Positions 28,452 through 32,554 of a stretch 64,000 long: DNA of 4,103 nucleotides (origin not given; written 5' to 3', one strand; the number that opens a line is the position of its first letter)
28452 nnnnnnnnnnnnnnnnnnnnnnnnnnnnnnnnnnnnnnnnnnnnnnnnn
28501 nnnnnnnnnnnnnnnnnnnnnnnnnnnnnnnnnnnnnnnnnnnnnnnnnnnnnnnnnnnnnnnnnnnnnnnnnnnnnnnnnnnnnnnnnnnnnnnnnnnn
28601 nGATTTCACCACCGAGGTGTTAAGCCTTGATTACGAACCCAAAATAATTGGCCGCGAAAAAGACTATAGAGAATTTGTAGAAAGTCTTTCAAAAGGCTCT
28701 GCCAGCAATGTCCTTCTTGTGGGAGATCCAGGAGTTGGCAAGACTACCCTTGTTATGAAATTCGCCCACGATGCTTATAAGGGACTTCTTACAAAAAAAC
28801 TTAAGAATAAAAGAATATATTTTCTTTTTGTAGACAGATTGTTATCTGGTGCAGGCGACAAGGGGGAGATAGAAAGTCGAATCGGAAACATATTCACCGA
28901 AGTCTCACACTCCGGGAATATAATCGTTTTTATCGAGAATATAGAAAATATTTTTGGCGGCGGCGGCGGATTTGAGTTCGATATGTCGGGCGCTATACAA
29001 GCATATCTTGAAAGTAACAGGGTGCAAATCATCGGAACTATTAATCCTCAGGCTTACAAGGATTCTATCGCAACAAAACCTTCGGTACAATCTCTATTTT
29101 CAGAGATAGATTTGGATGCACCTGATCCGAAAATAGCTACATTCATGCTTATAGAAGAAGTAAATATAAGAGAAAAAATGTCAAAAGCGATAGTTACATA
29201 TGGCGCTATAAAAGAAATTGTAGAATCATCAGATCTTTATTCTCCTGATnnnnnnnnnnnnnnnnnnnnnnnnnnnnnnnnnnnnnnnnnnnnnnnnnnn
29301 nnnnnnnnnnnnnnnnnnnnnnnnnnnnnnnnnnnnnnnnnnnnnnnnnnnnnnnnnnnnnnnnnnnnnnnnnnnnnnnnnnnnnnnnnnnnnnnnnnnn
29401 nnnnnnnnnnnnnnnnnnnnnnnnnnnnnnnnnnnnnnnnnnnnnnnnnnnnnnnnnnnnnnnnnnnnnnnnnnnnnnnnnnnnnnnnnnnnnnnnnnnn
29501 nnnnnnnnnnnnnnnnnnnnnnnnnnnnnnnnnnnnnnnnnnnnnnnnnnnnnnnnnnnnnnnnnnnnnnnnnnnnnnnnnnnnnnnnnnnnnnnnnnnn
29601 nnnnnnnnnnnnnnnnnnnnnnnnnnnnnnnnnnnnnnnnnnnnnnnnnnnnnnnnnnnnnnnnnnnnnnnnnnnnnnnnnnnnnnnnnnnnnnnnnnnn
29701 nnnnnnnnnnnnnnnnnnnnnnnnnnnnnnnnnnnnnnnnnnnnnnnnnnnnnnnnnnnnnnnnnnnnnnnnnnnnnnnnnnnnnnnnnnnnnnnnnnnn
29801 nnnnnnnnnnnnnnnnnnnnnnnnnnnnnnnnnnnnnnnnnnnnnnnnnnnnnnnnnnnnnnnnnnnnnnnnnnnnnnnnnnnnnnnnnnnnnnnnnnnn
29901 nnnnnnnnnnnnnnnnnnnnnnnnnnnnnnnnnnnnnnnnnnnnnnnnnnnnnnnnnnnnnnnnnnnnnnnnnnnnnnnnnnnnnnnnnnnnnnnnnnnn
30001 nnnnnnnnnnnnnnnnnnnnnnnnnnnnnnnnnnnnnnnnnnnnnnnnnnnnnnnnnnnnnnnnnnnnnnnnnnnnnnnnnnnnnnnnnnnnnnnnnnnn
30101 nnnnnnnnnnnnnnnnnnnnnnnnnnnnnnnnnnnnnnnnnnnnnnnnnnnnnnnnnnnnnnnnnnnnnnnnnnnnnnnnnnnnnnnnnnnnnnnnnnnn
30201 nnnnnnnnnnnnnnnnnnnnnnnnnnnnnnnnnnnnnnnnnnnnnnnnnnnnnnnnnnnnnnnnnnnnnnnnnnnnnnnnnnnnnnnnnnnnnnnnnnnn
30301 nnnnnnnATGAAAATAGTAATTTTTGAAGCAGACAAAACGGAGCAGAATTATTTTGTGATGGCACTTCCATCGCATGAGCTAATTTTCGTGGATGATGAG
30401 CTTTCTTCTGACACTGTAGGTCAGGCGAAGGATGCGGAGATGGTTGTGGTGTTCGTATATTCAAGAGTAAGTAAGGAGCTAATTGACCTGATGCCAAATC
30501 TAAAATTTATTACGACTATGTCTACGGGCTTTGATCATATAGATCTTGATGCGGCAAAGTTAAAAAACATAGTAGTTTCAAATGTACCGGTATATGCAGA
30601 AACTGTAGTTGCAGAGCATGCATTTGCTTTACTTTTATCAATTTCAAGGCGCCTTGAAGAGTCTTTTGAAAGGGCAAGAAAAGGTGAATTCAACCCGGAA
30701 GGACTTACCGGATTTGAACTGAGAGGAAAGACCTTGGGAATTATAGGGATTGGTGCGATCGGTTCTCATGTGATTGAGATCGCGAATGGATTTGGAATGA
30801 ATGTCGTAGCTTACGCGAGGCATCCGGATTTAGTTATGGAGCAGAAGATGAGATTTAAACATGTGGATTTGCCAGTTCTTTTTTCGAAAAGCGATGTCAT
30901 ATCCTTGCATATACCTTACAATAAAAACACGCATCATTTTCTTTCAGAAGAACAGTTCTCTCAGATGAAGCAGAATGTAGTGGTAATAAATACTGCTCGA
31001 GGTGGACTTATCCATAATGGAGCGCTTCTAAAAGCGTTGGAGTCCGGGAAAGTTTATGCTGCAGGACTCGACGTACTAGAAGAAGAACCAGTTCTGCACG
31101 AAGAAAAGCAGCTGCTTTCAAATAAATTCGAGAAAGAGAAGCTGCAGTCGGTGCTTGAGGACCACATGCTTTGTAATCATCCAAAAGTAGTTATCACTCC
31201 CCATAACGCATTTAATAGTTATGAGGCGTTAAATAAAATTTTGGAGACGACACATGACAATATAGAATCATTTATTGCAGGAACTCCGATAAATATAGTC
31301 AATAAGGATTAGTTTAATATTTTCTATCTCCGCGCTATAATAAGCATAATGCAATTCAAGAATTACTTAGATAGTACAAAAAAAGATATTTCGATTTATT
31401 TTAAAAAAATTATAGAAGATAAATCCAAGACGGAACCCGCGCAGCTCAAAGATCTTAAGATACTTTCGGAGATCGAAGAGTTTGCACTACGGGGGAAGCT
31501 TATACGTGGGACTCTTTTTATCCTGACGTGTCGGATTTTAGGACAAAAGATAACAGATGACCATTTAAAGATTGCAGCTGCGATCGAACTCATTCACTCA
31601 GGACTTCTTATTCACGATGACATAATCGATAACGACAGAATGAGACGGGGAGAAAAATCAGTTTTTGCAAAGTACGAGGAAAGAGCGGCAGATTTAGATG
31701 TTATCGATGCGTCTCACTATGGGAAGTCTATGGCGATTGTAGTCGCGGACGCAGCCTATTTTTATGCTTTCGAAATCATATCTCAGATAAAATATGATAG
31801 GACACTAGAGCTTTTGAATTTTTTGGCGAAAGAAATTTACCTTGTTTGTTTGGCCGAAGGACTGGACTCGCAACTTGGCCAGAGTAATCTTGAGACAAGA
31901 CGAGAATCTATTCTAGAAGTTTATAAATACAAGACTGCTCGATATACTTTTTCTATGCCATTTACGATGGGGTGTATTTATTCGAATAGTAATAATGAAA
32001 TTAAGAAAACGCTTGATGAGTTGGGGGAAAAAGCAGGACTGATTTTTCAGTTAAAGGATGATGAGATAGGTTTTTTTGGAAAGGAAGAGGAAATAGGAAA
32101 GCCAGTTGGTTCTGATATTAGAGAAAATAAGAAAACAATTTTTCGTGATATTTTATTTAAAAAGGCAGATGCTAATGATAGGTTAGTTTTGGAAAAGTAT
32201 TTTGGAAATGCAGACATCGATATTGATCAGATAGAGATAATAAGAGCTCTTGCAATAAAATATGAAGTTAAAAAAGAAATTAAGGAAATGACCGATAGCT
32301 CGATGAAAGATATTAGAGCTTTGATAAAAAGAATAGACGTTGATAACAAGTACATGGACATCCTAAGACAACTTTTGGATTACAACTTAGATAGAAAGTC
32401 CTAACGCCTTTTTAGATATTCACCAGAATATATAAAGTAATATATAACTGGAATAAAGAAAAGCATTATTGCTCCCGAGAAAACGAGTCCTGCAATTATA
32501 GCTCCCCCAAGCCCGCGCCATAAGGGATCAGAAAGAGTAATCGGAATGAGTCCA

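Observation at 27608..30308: Second Hsp100 is membrane-anchored and its D1 ring is predicted non-hydrolytic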

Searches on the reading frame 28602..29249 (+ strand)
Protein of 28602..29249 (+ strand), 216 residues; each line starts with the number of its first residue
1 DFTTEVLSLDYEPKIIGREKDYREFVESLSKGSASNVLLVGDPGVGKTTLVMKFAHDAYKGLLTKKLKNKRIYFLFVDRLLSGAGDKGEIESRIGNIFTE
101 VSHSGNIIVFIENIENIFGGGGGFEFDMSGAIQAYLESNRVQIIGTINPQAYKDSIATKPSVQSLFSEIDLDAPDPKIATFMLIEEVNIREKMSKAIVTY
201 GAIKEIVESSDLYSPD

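Call 25: find_related_loci(query=A2, collection=genome_contigs, flank=6000)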
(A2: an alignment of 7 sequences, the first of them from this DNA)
Query A2 (216 aa) in genome_contigs; peptide patterns used: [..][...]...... (x = any residue, [..] = any of these).
380 stretches matched a pattern; 22 encode a relative of the query (tblastn E <= 1e-3); 22 distinct loci.
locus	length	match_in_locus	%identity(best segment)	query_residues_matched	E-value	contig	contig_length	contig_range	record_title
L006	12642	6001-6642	46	1-216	2e-57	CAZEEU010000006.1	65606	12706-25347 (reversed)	MAG TPA_asm: uncultured Gammaproteobacteria bacterium isolate SRP286056_co1_676 genome assembly, contig: NODE_386_length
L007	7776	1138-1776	41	3-216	9e-57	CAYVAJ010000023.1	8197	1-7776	MAG TPA_asm: uncultured Gammaproteobacteria bacterium isolate SRP144015_co1_62 genome assembly, contig: NODE_3856_length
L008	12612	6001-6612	48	11-216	9e-56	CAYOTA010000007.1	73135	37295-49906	MAG TPA_asm: uncultured Gammaproteobacteria bacterium isolate SRP302895_co1_52 genome assembly, contig: NODE_647_length_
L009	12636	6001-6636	42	4-216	7e-55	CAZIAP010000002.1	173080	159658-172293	MAG TPA_asm: uncultured Gammaproteobacteria bacterium isolate SRP144015_co1_80 genome assembly, contig: NODE_39_length_1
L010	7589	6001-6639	44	3-216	3e-55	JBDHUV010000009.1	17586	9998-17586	MAG: Candidatus Levyibacteriota bacterium isolate AS-MESO-3CA.413 NODE_13882_length_17586_cov_6.685819, whole genome sho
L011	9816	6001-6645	42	1-216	3e-54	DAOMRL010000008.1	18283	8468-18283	MAG TPA_asm: Candidatus Levyibacteriota bacterium isolate AMR_MDS_5809 NODE_765_length_18283_cov_2.963134, whole genome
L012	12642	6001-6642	44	1-216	9e-53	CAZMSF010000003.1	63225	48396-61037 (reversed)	MAG TPA_asm: uncultured Gammaproteobacteria bacterium isolate SRP135725_co1_372 genome assembly, contig: NODE_342_length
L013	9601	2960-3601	42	1-216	1e-52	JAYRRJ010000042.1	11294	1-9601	MAG: Candidatus Levyibacteriota bacterium isolate XM1_ASGE3bin.27 k141_246930, whole genome shotgun sequence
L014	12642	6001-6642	42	1-216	2e-52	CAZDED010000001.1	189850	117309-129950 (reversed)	MAG TPA_asm: uncultured Gammaproteobacteria bacterium isolate SRP278252_co2_138 genome assembly, contig: NODE_73_length_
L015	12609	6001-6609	44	1-205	3e-52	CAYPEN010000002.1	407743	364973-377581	MAG TPA_asm: uncultured Gammaproteobacteria bacterium isolate SRP263991_co5_217 genome assembly, contig: NODE_15_length_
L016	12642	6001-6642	43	1-216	2e-52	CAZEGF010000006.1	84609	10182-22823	MAG TPA_asm: uncultured Gammaproteobacteria bacterium isolate SRP135725_co2_582 genome assembly, contig: k141_3521309, w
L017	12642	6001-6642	44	1-216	8e-51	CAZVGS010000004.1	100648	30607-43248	MAG TPA_asm: uncultured Gammaproteobacteria bacterium isolate binchicken_co16_182 genome assembly, contig: NODE_347_leng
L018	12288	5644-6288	43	1-216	8e-51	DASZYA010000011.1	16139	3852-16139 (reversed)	MAG TPA_asm: Patescibacteria group bacterium isolate SMAG_U6198 k141_13292, whole genome shotgun sequence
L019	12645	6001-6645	44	1-216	3e-50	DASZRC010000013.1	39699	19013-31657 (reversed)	MAG TPA_asm: Patescibacteria group bacterium isolate SMAG_U6014 k141_141730, whole genome shotgun sequence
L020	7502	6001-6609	43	1-205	3e-50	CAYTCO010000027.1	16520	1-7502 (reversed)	MAG TPA_asm: uncultured Gammaproteobacteria bacterium isolate SRP286056_co1_355 genome assembly, contig: NODE_4254_lengt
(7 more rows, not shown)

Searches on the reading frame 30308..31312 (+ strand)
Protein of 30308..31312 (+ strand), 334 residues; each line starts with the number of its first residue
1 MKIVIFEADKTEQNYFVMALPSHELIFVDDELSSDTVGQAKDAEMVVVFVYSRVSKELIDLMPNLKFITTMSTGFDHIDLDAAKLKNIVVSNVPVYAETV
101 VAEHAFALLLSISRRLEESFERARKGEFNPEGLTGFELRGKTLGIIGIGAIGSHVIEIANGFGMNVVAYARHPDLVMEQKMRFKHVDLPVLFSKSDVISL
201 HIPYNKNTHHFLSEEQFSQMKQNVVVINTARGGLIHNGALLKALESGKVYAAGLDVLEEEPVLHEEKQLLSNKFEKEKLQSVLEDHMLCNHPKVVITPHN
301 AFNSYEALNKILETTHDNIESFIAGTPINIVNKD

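Call 37: search_protein_families(library=pfam, proteins=[window:30308-31312:+], max_evalue=0.00001)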
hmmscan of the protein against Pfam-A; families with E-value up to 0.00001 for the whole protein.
window:30308-31312:+ (334 aa): 2 families
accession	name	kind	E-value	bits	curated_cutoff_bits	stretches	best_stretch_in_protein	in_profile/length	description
PF02826.25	2-Hacid_dh_C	-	1.3e-54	184.7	25.1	1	106-301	1-178/178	D-isomer specific 2-hydroxyacid dehydrogenase, NAD binding domain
PF00389.36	2-Hacid_dh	-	1.2e-28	99.9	24.6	1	4-332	2-134/134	D-isomer specific 2-hydroxyacid dehydrogenase, catalytic domain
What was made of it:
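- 30308..31312 (+): D-isomer-specific 2-hydroxyacid dehydrogenase gene. It overlaps the ATPase stop by 1 nt and is a conserved neighbour only in the nearer subfamily. Pfam (call 37).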

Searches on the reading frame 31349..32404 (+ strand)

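Call 37: search_protein_families(library=pfam, proteins=[window:31349-32404:+], max_evalue=0.00001)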
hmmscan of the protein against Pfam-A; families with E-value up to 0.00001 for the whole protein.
window:31349-32404:+ (351 aa): 1 family
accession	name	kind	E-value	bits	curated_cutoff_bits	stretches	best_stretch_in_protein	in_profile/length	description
PF00348.22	polyprenyl_synt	-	1.5e-52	178.8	27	1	47-296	14-245/251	Polyprenyl synthetase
